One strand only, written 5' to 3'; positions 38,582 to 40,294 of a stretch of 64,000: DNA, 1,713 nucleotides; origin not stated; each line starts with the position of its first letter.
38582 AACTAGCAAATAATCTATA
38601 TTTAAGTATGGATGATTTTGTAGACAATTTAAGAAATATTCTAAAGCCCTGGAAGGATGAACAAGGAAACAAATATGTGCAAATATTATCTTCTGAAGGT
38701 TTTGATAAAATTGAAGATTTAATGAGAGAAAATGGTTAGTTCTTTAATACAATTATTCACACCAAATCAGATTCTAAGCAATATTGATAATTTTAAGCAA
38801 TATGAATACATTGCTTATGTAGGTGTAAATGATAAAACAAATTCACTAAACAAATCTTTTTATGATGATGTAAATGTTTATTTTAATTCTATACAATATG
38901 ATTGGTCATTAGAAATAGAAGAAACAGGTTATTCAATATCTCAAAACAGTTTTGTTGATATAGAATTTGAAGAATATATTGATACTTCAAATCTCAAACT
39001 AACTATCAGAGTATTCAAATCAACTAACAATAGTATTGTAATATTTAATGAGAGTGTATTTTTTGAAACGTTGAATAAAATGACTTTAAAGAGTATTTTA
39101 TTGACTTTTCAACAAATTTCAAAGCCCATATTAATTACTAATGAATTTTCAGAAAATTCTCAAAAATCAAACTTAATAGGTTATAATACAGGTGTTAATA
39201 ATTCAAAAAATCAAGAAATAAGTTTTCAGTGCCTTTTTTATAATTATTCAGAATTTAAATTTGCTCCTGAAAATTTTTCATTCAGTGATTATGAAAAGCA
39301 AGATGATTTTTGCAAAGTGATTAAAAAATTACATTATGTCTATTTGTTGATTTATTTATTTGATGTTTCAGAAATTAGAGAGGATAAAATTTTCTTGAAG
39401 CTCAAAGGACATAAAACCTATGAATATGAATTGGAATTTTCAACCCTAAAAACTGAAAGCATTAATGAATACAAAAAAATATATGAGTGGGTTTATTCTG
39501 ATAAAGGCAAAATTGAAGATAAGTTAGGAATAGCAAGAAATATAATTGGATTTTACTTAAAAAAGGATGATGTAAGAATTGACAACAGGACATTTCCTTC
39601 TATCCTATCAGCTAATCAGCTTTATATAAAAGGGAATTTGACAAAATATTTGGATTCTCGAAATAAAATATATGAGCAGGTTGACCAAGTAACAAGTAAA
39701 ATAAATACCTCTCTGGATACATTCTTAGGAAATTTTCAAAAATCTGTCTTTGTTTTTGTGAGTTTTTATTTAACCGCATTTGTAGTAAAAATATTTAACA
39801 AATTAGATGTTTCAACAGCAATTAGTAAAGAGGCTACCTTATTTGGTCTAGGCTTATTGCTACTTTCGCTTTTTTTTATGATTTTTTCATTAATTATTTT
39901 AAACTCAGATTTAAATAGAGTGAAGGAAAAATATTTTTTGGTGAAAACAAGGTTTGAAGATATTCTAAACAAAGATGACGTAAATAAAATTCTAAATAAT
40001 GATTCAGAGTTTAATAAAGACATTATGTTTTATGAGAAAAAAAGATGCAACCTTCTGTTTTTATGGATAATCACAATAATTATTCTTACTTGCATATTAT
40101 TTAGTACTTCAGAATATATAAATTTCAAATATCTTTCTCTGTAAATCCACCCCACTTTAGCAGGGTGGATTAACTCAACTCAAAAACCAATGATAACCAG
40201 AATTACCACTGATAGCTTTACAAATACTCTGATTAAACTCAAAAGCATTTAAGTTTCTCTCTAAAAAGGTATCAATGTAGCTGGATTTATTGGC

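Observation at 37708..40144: Overlapping two-gene cargo module with a 3-TM C-terminal effector-like protein: candidate uncharacterised defence or abortive-infection system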

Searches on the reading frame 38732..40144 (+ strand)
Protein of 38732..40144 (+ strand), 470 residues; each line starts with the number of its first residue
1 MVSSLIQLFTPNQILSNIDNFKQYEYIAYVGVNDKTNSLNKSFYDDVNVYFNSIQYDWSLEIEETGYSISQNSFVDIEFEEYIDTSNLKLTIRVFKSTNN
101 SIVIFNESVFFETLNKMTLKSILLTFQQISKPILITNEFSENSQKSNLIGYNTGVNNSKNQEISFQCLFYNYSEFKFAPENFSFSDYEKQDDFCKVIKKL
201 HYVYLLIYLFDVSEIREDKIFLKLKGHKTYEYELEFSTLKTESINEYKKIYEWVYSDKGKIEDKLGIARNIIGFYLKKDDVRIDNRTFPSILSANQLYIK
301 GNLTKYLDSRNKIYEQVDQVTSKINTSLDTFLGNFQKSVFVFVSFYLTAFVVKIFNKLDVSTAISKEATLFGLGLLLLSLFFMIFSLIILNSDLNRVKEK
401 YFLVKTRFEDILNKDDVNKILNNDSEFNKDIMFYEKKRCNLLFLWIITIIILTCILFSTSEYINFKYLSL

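Call 3: search_protein_families(library=pfam, proteins=[window:38732-40144:+], max_evalue=0.1)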
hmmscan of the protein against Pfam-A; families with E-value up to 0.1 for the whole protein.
window:38732-40144:+ (470 aa): 0 families

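Call 4: search_protein_families(library=padloc, proteins=[window:38732-40144:+], max_evalue=0.1)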
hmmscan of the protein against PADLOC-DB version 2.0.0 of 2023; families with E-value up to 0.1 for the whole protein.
window:38732-40144:+ (470 aa): 0 families

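Call 5: search_protein_families(library=ncbifam, proteins=[window:38732-40144:+], max_evalue=1)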
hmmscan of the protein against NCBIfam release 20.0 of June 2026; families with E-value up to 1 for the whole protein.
window:38732-40144:+ (470 aa): 1 family
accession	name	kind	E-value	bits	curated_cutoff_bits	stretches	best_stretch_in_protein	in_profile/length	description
NF046065.1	MtxRegRemB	equivalog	0.1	12.8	40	1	80-120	32-73/84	extracellular matrix regulator RemB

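Call 6: search_protein_families(library=phrogs, proteins=[window:38732-40144:+], max_evalue=1)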
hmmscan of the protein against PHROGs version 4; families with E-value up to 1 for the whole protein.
window:38732-40144:+ (470 aa): 1 family
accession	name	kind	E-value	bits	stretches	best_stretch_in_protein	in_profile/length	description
phrog_32650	-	unknown function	2.1e-24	87.3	1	66-451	101-469/478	-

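Call 9: find_homologous_proteins(query=window:38732-40144:+)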
Query window:38732-40144:+ (470 aa): 37 proteins with E <= 0.001 among 8000 candidates.
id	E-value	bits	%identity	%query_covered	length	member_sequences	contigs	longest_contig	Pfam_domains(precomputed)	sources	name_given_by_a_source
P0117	2.7e-296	1000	100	100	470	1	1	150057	-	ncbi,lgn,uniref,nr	ncbi:hypothetical protein [Moheibacter sediminis]|uniref:Uncharacterized protein n=1 Tax=Moheibacter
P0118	7.4e-231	785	77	100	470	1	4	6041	-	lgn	-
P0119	1.9e-227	774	77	100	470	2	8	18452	-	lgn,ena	-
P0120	3.4e-225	766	74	100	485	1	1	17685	-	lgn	-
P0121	3.8e-225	766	76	100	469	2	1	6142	-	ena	-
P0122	3.4e-216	737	73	100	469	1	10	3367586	-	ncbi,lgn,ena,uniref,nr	ncbi:hypothetical protein EIB75_01235 [Epilithonimonas vandammei]|uniref:Uncharacterized protein n=1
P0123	3.7e-210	717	72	100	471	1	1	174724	-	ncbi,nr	ncbi:hypothetical protein PG357_08465 [Riemerella anatipestifer]|nr:hypothetical protein [Riemerella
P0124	4.6e-202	690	68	100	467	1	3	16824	-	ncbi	-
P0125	3.2e-182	625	62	99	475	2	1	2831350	-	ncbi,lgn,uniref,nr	ncbi:hypothetical protein CGC58_07465 [Capnocytophaga stomatis]|uniref:Uncharacterized protein n=1 T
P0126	1.0e-178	613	62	100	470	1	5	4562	-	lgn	-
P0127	3.7e-177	608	62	100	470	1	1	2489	-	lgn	-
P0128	3.1e-176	605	60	100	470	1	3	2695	-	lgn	-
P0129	3.3e-176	605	61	100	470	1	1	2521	-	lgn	-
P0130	4.6e-176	604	60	100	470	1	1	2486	-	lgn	-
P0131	1.6e-174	599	60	100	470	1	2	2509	-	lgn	-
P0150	2.6e-102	361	41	99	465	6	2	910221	-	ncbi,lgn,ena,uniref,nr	ncbi:hypothetical protein [Flagellimonas aequoris]|uniref:Uncharacterized protein n=1 Tax=Flagellimo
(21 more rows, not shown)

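Call 14: search_dna_similar(query=window:38732-40144:+, collection=phages, mode=protein, max_evalue=0.001)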
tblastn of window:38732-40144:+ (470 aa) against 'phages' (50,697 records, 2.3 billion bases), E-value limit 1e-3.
No match.

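Call 17: search_solved_structures(query=A1, max_evalue=1)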
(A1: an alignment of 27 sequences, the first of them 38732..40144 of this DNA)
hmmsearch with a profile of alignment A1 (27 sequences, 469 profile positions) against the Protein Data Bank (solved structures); distinct sequences matched with E-value up to 1: 1.
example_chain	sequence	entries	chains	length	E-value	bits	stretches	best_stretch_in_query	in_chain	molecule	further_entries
3nrk_A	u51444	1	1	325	0.15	14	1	41-116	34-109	LIC12922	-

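Call 18: find_related_loci(query=A1, collection=genome_contigs, flank=10000)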
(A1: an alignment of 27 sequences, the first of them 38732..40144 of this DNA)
Query A1 (470 aa) in genome_contigs; peptide patterns used: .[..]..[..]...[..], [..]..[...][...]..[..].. (x = any residue, [..] = any of these).
236 stretches matched a pattern; 18 encode a relative of the query (tblastn E <= 1e-3); 18 distinct loci.
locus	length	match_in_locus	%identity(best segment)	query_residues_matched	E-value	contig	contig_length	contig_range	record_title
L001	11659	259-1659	62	1-465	0e+0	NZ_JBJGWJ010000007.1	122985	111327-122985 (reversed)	Capnocytophaga stomatis strain W5 W5_stomatis_122985, whole genome shotgun sequence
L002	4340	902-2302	57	1-468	4e-170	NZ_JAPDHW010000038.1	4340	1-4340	Chryseobacterium kimseyorum strain 09-1422 NODE_38_covk_4.506518_covr_14.388_cutoff_30, whole genome shotgun sequence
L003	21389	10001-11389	45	1-468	6e-124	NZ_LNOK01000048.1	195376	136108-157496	Elizabethkingia ursingii strain G4122 contig_8, whole genome shotgun sequence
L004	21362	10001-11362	47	18-468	6e-113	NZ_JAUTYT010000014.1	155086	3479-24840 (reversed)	Flavobacterium sp. LAR06 NODE_14_length_155086_cov_114.081840, whole genome shotgun sequence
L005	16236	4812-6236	44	1-470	2e-112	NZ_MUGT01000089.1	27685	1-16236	Flavobacterium branchiophilum NBRC 15030 = ATCC 35035 WGS0042_contig_89, whole genome shotgun sequence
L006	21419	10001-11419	45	1-468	5e-112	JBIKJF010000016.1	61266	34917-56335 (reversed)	MAG: Flavobacterium sp. isolate ME2014-06-19_3300042502_group5_bin110 Rohwer_bin880_scaffold_272_c1, whole genome shotgu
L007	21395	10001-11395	41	1-463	4e-109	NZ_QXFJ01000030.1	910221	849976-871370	Flagellimonas aequoris strain NH166 273, whole genome shotgun sequence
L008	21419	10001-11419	43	1-468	1e-104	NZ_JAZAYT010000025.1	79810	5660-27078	Flavobacterium facile strain T-12 Contig25, whole genome shotgun sequence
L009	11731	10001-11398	40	1-463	2e-95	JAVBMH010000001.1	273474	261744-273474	MAG: Apibacter sp. isolate EPI_MAG_00046 c_000006670673, whole genome shotgun sequence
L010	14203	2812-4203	41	5-464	4e-94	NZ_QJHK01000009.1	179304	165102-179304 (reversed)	Flavobacterium cheongpyeongense strain IMCC34759 NODE_9_length_179304_cov_101.878260, whole genome shotgun sequence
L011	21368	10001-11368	38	3-463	2e-77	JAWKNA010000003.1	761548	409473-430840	MAG: Gelidibacter sp. isolate BC1.62 BC1.62.fa-3, whole genome shotgun sequence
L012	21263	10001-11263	37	38-463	1e-72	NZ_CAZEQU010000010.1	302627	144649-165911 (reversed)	Tenacibaculum xiamenense isolate WJ-1(T) TXIAM_Contig_19, whole genome shotgun sequence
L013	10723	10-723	50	219-466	2e-63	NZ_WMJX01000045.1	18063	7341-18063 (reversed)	Myroides albus strain BIT-d1 Scaffold45, whole genome shotgun sequence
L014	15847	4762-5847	32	110-465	2e-49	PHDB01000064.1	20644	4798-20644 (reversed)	MAG: Bacteroidetes bacterium HGW-Bacteroidetes-6 08E140C01_scaffold_1775, whole genome shotgun sequence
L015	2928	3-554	54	280-463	4e-42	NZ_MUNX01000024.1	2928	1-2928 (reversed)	Flavobacterium sp. A45 NODE_115_length_2928_cov_4.38201_ID_229, whole genome shotgun sequence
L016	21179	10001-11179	27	76-452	2e-33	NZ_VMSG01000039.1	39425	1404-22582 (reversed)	Pseudomonas sp. H3(2019) NODE_39_length_39425_cov_156.692151, whole genome shotgun sequence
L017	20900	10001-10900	26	167-463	2e-30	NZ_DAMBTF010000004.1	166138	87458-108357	MAG: Proteiniclasticum sp. isolate CTOTU49245 NODE_17_length_166138_cov_6.692082, whole genome shotgun sequence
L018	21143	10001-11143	21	86-456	2e-22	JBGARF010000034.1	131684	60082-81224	MAG: Limisphaerales bacterium isolate MAG_MBR_H10.46 MBRH10-46_opera_contig_594, whole genome shotgun sequence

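Call 24: predict_structure(alignment_id=A1)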
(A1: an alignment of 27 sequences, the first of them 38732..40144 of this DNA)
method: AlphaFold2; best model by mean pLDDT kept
length: 470 residues; sequences in the alignment: 27
mean_pLDDT: 86.1   pTM: 0.64
mean pLDDT of the five models: 86.1, 82.9, 80.6, 80.5, 76.8
residues with pLDDT >= 90: 201; 70-90: 235; 50-70: 31; < 50: 3
segments of 3 or more residues with pLDDT < 50: 468-470
pLDDT, mean of each block of 10 residues (from residue 1): 90 92 93 87 94 92 90 85 79 85 84 90 86 79 84 81 91 91 75 88 96 96 89 92 93 91 92 87 91 84 76 88 88 89 82 62 71 88 91 91 89 82 88 91 90 81 53
secondary structure, 60 per line:
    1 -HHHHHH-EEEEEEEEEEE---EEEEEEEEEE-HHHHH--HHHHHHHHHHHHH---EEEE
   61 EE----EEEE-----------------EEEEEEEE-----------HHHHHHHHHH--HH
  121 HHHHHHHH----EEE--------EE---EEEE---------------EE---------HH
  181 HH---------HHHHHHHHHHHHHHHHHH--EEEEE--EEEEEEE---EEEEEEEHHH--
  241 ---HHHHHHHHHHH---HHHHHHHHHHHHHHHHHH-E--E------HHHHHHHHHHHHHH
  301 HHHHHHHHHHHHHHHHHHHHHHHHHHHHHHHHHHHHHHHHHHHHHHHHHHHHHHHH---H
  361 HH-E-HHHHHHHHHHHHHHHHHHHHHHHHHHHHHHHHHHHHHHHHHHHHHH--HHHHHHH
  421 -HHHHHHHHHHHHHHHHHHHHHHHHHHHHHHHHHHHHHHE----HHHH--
elements in order: H2-7 E9-19 E23-32 H34-38 H41-53 E57-62 E67-70 E88-95 H107-116 H119-128 E133-135 E149-152 H179-182 H192-209 E212-216 E219-225 E229-235 H244-254 H258-275 H287-356 H366-411 H414-420 H422-459 H465-468

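Call 25: find_encoding_contigs(protein=P0150, flank=10000, max_places=3)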
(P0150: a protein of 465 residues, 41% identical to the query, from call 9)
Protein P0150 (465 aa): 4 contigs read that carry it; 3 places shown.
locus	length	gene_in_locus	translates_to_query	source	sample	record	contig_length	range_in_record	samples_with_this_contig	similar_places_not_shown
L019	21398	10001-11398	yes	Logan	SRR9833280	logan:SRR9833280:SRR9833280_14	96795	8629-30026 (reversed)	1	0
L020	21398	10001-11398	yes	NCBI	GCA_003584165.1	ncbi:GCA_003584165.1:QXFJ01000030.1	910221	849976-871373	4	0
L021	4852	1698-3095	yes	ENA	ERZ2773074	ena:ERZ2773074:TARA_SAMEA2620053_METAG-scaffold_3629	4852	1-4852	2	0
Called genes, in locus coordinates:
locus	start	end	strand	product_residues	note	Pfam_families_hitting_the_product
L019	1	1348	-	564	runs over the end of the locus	-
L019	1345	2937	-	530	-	-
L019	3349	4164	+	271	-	-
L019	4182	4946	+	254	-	-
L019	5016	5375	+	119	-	-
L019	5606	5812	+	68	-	PF13560:HTH_31, PF13443:HTH_26, PF01381:HTH_3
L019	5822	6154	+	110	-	PF13657:Couple_hipA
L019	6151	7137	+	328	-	PF07804:HipA_C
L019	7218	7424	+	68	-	-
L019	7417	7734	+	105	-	-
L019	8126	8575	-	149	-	PF04002:RadC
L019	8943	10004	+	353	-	-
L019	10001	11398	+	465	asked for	-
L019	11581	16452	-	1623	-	PF07669:Eco57I (weak), PF28553:WH_1, PF28554:DUF8437, PF28555:Helicase_dom, PF00176:SNF2-rel_dom (weak), PF00271:Helicase_C (weak)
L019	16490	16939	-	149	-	-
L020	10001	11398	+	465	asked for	-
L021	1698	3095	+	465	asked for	-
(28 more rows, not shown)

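Call 28: search_protein_representatives(alignment_id=A1)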
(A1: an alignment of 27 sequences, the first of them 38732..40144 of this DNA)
Query: 27 sequences, 469 profile positions. Proteins with E-value up to 0.001 (for the whole library): 1019; up to 1e-10: 866; up to 1e-30: 589. The best 150 are listed.
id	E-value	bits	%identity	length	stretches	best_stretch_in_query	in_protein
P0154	5.2e-185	632.1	-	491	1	1-468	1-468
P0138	5.7e-180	615.5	-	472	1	1-468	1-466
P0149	2.0e-177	607.1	-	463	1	4-462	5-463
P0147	8.8e-176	601.7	-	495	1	1-468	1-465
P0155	1.9e-134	465.4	-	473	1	2-467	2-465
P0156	2.0e-129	448.9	-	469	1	5-462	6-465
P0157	7.8e-114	397.4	-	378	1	4-371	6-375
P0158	3.3e-111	388.8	-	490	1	1-467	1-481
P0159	3.6e-104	365.6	-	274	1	85-353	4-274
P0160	1.7e-101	356.7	-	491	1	15-467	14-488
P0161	2.9e-98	346.1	-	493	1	2-468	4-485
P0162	3.3e-98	345.9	-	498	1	7-458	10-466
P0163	1.4e-97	343.8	-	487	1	4-463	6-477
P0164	4.3e-97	342.3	-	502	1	18-467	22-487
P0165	1.2e-96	340.7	-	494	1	19-468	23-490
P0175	4.5e-91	322.4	-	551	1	31-456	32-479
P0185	3.4e-87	309.6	-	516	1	3-468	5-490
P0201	9.3e-79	281.8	-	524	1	5-458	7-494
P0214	2.9e-76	273.6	-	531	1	2-458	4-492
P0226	1.7e-73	264.5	-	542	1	80-462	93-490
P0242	1.7e-71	257.9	-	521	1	2-456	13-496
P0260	1.2e-69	251.8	-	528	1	2-460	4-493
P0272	1.1e-66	242.0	-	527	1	73-455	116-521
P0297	7.0e-65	236.0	-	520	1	99-455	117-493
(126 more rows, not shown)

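Call 31: search_protein_families(library=padloc, alignment_id=A3, max_evalue=0.01)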
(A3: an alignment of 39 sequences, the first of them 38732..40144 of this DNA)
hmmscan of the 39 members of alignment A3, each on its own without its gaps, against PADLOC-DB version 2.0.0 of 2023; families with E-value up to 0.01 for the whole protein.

A. member 1, window:38732-40144:+ (470 aa): 0 families

B. families by the number of members that match (of 39 scanned): 1 family
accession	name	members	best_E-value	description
PDLC03346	MTase_II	1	5.1e-05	Type II methyltransferase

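Call 32: list_cluster_members(proteins=[P0160, P0175, P0185, P0201, P0214, P0226, P0242, P0260, P0272, P0297])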
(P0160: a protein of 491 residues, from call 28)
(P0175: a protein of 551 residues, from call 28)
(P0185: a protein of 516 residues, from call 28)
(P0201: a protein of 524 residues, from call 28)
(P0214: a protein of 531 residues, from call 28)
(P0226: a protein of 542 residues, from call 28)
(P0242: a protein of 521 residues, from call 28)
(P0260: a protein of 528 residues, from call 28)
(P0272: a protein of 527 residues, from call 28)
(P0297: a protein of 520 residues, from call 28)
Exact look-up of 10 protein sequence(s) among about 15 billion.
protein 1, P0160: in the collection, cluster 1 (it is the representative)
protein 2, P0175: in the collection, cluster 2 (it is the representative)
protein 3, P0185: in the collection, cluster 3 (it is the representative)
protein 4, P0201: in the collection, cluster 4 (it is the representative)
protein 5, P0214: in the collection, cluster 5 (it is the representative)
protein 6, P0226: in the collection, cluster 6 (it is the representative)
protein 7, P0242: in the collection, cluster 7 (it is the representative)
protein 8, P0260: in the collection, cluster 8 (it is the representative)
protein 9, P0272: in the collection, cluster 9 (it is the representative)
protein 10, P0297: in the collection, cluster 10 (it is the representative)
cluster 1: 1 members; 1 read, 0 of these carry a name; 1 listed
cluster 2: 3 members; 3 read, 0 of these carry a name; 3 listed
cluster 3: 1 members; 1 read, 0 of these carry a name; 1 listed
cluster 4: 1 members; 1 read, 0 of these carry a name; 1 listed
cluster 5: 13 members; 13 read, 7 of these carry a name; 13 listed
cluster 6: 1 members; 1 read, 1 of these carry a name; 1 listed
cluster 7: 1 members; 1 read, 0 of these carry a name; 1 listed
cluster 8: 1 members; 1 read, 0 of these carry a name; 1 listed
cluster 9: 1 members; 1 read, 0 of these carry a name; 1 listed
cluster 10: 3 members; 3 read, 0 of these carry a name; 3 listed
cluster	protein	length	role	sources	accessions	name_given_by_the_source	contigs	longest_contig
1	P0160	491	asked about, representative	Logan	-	-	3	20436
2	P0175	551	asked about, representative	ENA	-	-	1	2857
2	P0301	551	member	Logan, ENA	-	-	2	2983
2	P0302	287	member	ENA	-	-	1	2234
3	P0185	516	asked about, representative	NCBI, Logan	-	-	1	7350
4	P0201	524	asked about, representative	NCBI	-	-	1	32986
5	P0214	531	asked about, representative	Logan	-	-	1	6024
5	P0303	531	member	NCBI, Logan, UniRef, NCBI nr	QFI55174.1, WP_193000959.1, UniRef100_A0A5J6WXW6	hypothetical protein [Aeromonas simiae] | Uncharacterized protein n=1 Tax=Aeromonas simiae TaxID=218936 RepID=A0A5J6WXW6_9GAMM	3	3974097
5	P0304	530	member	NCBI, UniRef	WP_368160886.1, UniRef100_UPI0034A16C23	hypothetical protein [Aeromonas sp. R5-3] | hypothetical protein n=1 Tax=Aeromonas sp. R5-3 TaxID=3138469 RepID=UPI0034A16C23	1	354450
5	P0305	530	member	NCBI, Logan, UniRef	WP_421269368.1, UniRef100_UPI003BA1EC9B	hypothetical protein [Aeromonas veronii] | hypothetical protein n=1 Tax=Aeromonas veronii TaxID=654 RepID=UPI003BA1EC9B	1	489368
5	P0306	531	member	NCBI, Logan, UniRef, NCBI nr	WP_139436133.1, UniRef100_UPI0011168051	hypothetical protein [Aeromonas media] | hypothetical protein n=1 Tax=Aeromonas media TaxID=651 RepID=UPI0011168051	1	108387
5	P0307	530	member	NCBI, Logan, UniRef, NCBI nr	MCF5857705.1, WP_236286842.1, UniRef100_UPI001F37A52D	hypothetical protein [Aeromonas veronii] | hypothetical protein n=1 Tax=Aeromonas veronii TaxID=654 RepID=UPI001F37A52D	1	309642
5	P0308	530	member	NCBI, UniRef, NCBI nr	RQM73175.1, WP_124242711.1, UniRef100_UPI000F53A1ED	hypothetical protein EHZ47_15170 [Aeromonas jandaei] | hypothetical protein n=1 Tax=Aeromonas jandaei TaxID=650 RepID=UPI000F53A1ED | hypothetical protein [Aeromonas jandaei]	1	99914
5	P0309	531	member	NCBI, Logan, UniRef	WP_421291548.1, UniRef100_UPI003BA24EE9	hypothetical protein [Aeromonas taiwanensis] | hypothetical protein n=1 Tax=Aeromonas taiwanensis TaxID=633417 RepID=UPI003BA24EE9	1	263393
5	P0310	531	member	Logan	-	-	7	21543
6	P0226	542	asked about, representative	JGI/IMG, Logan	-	hypothetical protein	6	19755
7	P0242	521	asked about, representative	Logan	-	-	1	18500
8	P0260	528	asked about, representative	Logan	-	-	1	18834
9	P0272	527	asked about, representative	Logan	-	-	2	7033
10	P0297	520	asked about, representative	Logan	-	-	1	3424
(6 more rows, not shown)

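Call 34: find_encoding_contigs(protein=P0303, flank=10000, max_places=3)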
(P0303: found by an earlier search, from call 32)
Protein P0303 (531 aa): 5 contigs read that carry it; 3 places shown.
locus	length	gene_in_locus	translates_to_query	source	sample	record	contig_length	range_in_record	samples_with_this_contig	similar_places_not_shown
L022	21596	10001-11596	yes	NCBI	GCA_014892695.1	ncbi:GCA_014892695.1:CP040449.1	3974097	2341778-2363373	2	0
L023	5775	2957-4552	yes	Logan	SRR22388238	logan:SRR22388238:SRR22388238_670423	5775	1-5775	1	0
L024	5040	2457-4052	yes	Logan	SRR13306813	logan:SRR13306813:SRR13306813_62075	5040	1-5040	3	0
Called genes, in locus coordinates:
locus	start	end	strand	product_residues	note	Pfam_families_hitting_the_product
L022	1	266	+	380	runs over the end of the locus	PF00155:Aminotran_1_2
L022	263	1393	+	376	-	PF13379:NMT1_2 (weak), PF16868:NMT1_3, PF12974:Phosphonate-bd (weak), PF09084:NMT1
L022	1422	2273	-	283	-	PF00126:HTH_1, PF03466:LysR_substrate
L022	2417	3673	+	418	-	PF00709:Adenylsucc_synt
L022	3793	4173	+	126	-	PF01219:DAGK_prokar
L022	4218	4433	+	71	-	-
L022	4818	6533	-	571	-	PF00916:Sulfate_transp, PF01740:STAS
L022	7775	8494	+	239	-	PF13391:HNH_2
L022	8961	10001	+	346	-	-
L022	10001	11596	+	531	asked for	-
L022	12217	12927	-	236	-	-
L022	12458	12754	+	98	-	-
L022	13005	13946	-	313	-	PF08902:DUF1848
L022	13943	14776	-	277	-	-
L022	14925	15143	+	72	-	-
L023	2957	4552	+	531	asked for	-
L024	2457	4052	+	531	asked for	-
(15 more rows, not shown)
